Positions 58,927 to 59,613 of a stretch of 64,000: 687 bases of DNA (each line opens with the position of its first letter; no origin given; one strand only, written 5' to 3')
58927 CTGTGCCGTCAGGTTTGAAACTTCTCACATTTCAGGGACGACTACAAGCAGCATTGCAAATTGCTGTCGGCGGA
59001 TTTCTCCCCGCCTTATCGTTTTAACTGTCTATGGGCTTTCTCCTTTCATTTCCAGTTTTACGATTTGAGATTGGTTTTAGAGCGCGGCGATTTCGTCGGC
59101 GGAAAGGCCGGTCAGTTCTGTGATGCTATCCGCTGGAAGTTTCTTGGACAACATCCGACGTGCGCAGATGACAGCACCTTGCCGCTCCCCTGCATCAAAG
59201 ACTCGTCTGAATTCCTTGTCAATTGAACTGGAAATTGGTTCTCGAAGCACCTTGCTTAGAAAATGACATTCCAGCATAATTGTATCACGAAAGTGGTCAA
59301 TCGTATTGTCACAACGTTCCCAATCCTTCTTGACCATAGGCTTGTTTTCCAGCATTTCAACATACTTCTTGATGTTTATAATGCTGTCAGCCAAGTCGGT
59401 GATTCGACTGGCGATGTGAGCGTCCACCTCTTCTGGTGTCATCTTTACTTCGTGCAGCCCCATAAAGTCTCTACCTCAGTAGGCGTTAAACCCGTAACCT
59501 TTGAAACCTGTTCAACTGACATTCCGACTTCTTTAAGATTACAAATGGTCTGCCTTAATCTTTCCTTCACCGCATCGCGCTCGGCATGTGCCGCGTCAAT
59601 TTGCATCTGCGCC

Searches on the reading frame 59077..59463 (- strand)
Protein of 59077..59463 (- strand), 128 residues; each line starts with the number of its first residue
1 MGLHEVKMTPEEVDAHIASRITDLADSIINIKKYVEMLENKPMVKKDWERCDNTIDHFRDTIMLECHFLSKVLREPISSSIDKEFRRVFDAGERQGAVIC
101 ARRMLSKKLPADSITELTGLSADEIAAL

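Call 57: search_protein_families(library=pfam, proteins=[window:59077-59463:-], max_evalue=1)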
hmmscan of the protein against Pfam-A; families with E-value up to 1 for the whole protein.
window:59077-59463:- (128 aa): 1 family
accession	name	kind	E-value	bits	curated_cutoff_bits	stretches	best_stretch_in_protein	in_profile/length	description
PF23999.1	CUSTOS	-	0.11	12.3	27.4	1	5-39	75-108/264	CUSTOS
